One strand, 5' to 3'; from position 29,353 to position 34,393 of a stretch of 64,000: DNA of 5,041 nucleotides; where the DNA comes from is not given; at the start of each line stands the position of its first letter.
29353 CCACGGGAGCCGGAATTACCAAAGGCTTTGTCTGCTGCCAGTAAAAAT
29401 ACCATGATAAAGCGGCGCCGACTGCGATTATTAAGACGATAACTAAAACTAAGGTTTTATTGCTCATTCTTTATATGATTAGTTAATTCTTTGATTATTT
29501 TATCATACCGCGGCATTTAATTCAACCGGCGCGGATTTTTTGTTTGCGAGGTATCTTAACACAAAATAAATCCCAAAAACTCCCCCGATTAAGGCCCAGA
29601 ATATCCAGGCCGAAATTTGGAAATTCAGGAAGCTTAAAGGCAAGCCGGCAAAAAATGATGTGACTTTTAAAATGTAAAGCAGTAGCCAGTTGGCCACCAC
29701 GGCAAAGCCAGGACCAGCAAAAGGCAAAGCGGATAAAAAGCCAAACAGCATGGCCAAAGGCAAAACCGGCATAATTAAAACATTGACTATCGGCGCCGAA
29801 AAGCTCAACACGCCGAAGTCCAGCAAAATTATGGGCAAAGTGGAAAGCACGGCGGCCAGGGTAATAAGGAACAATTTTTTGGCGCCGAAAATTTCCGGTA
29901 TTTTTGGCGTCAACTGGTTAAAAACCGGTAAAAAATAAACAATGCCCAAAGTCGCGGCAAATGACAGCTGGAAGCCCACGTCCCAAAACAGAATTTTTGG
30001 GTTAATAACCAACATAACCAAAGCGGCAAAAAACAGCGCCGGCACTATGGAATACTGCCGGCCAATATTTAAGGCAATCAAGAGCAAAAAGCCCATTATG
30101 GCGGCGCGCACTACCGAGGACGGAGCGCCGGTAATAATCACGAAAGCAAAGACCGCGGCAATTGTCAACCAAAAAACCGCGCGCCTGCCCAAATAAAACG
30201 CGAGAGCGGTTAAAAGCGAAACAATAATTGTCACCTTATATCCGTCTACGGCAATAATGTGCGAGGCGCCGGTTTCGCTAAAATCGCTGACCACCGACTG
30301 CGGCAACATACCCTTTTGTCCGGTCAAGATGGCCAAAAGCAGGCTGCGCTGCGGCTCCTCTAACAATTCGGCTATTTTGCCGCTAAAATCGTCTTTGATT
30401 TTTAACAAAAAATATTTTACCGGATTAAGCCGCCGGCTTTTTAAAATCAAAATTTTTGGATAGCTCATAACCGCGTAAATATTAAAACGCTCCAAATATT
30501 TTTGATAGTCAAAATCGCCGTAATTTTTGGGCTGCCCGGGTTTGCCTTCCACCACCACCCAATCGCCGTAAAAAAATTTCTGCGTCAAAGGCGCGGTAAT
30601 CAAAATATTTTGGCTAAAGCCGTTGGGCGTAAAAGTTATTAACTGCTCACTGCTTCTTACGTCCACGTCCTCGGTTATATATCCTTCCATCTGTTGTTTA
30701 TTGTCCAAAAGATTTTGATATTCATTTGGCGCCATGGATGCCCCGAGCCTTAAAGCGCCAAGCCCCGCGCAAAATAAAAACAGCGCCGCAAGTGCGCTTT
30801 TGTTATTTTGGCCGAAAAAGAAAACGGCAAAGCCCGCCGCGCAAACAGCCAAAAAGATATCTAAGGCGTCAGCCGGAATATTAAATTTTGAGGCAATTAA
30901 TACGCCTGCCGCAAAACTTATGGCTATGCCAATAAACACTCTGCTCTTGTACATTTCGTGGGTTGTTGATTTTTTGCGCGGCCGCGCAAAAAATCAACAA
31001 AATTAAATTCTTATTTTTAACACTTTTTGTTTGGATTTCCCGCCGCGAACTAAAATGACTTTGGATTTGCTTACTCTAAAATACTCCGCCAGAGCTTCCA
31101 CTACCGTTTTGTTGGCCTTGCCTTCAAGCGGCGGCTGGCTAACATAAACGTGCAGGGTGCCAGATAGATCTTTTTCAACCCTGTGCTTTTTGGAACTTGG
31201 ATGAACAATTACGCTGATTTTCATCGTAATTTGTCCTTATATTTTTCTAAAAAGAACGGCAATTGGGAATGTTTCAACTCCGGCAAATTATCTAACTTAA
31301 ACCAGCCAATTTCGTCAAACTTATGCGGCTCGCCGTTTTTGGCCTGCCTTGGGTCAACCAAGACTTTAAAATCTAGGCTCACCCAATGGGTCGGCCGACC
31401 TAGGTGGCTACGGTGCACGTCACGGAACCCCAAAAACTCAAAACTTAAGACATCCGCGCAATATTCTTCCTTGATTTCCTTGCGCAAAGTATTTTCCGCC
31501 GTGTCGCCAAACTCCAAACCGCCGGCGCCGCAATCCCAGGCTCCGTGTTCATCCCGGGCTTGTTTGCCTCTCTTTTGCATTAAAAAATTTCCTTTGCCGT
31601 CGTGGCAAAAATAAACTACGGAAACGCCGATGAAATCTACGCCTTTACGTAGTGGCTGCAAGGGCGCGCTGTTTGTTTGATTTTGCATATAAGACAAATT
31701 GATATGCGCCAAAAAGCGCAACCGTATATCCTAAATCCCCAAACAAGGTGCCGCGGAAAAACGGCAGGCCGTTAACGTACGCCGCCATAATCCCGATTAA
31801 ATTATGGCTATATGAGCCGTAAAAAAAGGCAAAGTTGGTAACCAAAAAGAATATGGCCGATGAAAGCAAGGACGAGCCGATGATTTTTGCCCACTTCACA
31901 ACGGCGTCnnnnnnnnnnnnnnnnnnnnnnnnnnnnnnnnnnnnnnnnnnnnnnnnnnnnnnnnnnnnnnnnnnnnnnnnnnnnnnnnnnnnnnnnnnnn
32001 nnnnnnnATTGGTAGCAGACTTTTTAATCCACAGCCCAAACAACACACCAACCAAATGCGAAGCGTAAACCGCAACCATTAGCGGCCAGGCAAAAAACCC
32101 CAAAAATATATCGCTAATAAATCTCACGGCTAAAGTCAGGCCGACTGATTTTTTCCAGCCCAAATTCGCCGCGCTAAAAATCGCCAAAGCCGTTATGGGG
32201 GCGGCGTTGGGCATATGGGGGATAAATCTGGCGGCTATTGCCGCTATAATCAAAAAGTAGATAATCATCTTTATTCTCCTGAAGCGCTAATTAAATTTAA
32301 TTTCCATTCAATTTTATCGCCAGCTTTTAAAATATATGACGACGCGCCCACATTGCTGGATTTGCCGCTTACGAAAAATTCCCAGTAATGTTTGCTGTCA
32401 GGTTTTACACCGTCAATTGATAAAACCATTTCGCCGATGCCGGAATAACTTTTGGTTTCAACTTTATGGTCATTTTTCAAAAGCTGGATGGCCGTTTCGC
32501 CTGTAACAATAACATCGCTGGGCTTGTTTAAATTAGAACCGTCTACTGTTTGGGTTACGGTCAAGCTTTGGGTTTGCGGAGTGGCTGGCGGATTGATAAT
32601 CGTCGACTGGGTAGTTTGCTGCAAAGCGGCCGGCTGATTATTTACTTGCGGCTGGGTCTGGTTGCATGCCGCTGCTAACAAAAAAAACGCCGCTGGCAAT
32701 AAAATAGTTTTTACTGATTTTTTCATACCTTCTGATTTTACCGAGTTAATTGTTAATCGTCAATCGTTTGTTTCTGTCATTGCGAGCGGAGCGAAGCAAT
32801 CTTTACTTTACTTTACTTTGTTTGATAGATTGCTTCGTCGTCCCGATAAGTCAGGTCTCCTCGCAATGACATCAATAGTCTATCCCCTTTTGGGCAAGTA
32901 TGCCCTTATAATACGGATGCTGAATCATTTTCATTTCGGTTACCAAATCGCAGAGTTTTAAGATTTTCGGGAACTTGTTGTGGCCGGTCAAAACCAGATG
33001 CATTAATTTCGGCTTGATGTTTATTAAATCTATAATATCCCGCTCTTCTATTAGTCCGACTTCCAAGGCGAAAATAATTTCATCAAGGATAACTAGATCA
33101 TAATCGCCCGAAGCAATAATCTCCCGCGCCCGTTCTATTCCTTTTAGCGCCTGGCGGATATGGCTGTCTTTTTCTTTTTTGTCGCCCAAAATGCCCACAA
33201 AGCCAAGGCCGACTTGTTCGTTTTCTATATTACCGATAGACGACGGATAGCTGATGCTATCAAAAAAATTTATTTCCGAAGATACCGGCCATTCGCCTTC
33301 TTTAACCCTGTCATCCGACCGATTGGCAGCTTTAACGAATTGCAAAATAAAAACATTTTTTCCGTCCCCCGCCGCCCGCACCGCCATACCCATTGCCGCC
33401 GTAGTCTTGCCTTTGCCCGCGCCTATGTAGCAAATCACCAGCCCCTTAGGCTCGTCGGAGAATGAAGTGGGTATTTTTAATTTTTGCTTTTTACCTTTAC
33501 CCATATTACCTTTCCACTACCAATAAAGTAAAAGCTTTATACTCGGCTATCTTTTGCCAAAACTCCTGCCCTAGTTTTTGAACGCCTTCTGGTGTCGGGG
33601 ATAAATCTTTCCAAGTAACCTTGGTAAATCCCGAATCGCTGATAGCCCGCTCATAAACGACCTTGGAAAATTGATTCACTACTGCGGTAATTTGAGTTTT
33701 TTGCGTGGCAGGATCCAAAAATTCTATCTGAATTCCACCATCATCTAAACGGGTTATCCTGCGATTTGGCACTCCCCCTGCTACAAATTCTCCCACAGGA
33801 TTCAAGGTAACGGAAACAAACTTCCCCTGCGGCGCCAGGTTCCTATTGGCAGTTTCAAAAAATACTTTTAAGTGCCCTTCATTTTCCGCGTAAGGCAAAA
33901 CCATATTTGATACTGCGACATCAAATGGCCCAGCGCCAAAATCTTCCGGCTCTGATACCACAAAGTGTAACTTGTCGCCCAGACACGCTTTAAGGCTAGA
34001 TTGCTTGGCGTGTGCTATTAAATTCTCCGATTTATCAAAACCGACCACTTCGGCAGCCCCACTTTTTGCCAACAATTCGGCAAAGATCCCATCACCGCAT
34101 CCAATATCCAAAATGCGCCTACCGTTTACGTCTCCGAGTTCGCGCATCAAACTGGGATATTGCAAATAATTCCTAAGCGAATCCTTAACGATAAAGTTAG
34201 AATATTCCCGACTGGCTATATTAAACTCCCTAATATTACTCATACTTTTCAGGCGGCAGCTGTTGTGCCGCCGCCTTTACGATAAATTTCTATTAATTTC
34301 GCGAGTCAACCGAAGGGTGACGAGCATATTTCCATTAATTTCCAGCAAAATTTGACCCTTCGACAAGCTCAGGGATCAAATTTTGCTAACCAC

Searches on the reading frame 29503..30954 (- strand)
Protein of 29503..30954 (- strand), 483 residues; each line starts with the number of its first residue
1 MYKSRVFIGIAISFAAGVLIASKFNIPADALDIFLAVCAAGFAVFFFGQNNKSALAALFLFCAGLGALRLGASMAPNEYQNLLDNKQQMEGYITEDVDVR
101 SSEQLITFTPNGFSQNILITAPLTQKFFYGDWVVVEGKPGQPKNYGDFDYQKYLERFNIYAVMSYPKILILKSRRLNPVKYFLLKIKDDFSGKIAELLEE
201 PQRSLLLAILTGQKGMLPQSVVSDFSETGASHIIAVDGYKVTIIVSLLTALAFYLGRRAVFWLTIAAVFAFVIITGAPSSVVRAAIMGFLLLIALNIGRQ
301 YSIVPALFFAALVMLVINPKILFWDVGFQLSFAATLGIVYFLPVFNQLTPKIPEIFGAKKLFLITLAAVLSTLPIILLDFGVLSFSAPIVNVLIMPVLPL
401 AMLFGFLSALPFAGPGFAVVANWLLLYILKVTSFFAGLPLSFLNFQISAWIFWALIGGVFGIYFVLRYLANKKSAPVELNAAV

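Call 14: search_protein_families(library=pfam, proteins=[window:29503-30954:-], max_evalue=0.001)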
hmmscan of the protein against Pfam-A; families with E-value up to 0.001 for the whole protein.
window:29503-30954:- (483 aa): 2 families
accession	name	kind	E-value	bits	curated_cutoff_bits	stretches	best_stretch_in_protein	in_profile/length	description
PF03772.21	Competence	-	1.4e-43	149.7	23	1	209-466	1-266/270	Competence protein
PF13567.11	DUF4131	-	1.9e-15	57.4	31.6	1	28-167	5-161/165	Domain of unknown function (DUF4131)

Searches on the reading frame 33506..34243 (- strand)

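Call 14: search_protein_families(library=pfam, proteins=[window:33506-34243:-], max_evalue=0.001)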
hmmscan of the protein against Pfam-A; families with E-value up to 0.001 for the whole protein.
window:33506-34243:- (245 aa): 12 families
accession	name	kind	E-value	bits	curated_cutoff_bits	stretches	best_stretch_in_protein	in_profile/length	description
PF13489.12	Methyltransf_23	-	2.2e-16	60.5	27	1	36-180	16-139/164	Methyltransferase domain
PF13649.12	Methyltransf_25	-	6.3e-14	52.9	27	1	44-140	1-97/97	Methyltransferase domain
PF08241.18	Methyltransf_11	-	2e-13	51.2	21.2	1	45-143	1-94/95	Methyltransferase domain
PF13847.12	Methyltransf_31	-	3e-13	50.1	27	1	40-148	3-113/145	Methyltransferase domain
PF08242.18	Methyltransf_12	-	1.3e-11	45.5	30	1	45-142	1-98/98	Methyltransferase domain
PF05175.20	MTS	-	8.2e-08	32.5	23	1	32-146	23-140/170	Methyltransferase small domain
PF02353.26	CMAS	-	2.5e-07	30.7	27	1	34-146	56-166/273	Mycolic acid cyclopropane synthetase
PF06325.19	PrmA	-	2.5e-06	27.7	22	1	40-142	161-256/296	Ribosomal protein L11 methyltransferase (PrmA)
PF01728.25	FtsJ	-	2.3e-05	24.8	24.1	1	40-152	21-134/181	FtsJ-like methyltransferase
PF08003.17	Methyltransf_9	-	3.5e-05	23.4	23.8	1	28-78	103-153/315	Protein of unknown function (DUF1698)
PF07021.18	MetW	-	4e-05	23.8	21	1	40-116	13-85/193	Methionine biosynthesis protein MetW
PF01135.25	PCMT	-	0.0002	21.7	20.3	0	40-96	73-130/210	Protein-L-isoaspartate(D-aspartate) O-methyltransferase (PCMT)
